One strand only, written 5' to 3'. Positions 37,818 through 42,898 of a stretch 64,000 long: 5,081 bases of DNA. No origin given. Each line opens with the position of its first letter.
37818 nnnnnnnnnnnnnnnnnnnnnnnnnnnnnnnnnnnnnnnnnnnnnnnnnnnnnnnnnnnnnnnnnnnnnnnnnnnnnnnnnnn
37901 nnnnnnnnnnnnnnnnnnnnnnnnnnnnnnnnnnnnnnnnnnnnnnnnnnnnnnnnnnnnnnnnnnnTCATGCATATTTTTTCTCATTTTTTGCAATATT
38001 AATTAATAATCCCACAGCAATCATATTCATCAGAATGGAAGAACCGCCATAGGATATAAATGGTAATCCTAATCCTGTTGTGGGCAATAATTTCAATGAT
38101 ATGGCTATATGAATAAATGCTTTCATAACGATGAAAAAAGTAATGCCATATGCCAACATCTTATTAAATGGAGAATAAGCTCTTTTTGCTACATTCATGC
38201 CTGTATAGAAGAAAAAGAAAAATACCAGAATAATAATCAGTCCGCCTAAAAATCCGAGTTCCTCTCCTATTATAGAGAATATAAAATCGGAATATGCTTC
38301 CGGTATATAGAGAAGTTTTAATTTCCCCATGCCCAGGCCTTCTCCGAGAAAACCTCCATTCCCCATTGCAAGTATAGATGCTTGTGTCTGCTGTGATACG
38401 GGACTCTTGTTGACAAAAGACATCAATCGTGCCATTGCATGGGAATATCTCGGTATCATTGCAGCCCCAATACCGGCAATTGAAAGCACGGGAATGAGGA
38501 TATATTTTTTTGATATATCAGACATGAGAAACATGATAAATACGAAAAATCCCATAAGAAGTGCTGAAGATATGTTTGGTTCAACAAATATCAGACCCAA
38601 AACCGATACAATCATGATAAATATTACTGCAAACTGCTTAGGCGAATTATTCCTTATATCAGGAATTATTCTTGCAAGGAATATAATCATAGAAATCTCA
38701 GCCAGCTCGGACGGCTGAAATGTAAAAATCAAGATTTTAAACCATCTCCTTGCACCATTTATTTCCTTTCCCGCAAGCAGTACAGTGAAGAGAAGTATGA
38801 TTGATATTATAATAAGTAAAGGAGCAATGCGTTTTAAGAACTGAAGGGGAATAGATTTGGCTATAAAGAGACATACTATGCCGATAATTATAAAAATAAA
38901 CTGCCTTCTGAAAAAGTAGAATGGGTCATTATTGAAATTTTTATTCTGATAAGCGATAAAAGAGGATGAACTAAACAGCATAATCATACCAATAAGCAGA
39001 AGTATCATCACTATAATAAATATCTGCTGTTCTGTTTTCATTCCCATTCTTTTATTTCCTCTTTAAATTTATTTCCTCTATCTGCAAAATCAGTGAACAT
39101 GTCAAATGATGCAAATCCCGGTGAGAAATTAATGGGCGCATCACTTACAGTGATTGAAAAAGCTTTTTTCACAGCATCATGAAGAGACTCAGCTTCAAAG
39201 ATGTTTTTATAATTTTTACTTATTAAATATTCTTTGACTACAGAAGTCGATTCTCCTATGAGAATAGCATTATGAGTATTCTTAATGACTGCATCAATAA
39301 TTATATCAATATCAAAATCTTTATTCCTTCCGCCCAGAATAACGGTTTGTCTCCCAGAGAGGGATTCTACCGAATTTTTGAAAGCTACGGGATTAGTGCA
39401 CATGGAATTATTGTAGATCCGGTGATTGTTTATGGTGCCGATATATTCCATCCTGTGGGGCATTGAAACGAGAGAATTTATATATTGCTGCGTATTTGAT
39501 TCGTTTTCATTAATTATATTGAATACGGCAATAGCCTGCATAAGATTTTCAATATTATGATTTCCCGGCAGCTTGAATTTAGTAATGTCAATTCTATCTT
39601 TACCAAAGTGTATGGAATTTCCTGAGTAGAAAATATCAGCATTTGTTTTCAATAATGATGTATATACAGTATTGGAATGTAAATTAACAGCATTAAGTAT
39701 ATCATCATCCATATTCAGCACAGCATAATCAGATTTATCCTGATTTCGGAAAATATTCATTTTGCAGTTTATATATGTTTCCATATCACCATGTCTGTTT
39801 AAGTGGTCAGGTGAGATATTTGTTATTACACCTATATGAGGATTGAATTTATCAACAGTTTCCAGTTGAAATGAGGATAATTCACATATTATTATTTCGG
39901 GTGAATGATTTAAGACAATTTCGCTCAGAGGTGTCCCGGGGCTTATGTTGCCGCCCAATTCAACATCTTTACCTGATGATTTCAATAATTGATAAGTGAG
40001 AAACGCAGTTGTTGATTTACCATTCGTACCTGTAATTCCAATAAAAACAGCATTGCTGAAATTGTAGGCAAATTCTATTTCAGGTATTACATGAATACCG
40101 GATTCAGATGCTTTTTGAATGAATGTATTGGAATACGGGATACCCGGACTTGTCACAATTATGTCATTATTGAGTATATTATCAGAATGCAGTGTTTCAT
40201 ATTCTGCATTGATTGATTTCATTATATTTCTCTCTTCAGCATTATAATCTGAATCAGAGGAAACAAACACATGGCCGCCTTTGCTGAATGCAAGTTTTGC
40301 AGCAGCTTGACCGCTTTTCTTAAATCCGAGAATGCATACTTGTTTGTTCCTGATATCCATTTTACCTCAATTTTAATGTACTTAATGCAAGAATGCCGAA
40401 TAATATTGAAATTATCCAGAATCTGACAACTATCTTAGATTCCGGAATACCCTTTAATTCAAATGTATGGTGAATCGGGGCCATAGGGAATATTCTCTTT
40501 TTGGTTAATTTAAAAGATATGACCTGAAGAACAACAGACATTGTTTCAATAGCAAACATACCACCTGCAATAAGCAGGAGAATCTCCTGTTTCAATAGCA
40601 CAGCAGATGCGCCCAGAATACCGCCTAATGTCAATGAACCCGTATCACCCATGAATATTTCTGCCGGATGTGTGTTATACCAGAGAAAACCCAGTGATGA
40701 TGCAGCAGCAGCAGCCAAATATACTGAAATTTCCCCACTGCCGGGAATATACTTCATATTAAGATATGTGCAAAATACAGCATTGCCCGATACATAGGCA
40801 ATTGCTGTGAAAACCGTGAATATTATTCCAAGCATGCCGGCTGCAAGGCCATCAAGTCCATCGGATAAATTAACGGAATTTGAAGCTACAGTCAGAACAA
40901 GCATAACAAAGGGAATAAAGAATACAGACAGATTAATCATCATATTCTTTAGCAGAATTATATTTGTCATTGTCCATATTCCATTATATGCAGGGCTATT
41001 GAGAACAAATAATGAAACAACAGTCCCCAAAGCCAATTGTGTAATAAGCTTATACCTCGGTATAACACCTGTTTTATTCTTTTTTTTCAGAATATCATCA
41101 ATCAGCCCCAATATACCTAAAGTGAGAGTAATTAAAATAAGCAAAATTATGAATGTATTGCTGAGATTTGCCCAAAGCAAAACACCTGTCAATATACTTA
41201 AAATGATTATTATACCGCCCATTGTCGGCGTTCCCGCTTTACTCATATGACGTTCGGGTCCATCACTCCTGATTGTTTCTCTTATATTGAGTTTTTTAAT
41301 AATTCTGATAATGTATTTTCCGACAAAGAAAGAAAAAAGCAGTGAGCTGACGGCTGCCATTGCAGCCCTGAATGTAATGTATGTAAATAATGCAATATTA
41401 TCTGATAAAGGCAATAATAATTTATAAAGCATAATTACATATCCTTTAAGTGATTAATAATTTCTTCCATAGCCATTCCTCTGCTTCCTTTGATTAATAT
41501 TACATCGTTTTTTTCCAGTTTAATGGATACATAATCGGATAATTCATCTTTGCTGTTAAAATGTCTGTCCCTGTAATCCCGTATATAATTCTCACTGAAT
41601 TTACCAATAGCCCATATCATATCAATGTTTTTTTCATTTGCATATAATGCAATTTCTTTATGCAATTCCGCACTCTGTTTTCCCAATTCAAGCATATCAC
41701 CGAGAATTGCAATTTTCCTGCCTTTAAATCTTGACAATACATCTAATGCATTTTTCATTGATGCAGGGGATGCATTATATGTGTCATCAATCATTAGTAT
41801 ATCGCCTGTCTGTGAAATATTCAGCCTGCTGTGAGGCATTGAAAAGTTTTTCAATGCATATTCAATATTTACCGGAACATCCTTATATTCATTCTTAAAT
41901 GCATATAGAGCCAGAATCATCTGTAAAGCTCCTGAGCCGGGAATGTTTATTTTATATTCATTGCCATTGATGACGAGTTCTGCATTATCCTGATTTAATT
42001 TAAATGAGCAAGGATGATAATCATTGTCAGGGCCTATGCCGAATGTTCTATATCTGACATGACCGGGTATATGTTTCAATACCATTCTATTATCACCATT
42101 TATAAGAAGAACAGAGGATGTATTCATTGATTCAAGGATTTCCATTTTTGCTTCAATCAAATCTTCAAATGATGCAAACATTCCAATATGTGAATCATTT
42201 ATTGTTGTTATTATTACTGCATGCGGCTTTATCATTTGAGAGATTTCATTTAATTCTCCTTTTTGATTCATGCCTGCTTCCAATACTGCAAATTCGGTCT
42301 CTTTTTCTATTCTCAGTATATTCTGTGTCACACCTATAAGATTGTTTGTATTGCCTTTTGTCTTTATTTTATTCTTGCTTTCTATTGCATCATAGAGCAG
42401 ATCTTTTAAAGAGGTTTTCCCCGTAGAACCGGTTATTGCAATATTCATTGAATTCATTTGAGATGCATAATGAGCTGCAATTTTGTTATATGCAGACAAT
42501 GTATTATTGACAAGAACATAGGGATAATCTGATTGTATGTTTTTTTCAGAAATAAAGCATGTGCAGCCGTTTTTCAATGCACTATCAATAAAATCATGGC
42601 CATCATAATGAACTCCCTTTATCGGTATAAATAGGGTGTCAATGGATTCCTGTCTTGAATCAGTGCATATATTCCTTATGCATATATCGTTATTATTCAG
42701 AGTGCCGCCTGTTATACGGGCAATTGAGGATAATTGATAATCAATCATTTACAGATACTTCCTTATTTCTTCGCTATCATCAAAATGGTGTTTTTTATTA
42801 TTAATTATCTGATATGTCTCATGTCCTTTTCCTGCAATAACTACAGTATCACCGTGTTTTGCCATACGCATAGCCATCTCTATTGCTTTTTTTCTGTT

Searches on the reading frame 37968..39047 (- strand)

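Call 77: search_protein_families(library=pfam, proteins=[window:37968-39047:-], max_evalue=0.000001)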
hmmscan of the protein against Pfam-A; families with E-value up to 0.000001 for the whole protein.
window:37968-39047:- (359 aa): 1 family
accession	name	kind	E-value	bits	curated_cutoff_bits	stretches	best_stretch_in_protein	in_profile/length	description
PF01098.24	FTSW_RODA_SPOVE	-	1e-88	298.2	26.4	1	8-356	3-355/356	Cell cycle protein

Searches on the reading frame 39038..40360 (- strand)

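Call 77: search_protein_families(library=pfam, proteins=[window:39038-40360:-], max_evalue=0.000001)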
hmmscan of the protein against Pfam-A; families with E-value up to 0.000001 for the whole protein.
window:39038-40360:- (440 aa): 3 families
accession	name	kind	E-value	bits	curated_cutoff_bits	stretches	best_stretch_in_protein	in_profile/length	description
PF08245.18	Mur_ligase_M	-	9e-35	120.9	24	1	109-279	1-199/200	Mur ligase middle domain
PF21799.2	MurD-like_N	-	4.4e-09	36.9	27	1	6-92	1-87/88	Mur ligase MurD-like, N-terminal domain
PF21377.3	MurD_N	-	7.3e-09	36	24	1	8-74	2-70/76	MurD N-terminal domain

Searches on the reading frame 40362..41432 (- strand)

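Call 77: search_protein_families(library=pfam, proteins=[window:40362-41432:-], max_evalue=0.000001)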
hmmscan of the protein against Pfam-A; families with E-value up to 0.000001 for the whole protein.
window:40362-41432:- (356 aa): 1 family
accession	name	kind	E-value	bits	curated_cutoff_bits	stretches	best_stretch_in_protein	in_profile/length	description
PF00953.26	Glycos_transf_4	-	1.2e-28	100.5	27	1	96-280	2-159/160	Glycosyl transferase family 4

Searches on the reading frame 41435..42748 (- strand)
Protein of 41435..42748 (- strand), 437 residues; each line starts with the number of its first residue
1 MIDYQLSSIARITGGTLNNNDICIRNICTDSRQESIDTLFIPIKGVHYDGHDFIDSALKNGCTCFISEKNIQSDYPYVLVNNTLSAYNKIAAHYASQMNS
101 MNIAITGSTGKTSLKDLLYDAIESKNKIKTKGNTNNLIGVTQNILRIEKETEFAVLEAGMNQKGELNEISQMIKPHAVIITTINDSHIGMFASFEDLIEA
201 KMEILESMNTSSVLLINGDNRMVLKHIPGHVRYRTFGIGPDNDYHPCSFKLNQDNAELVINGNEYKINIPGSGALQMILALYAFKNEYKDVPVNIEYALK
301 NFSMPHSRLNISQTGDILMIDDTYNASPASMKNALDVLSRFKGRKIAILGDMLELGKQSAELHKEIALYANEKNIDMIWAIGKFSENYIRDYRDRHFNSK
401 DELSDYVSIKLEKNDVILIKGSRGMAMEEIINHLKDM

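Call 77: search_protein_families(library=pfam, proteins=[window:41435-42748:-], max_evalue=0.000001)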
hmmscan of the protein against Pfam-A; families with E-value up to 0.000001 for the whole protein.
window:41435-42748:- (437 aa): 2 families
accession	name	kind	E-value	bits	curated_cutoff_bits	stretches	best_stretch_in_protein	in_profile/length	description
PF08245.18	Mur_ligase_M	-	1.3e-32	113.8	24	1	105-275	1-188/200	Mur ligase middle domain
PF02875.26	Mur_ligase_C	-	3.2e-17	64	28.4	1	308-423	2-127/127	Mur ligase, glutamate ligase domain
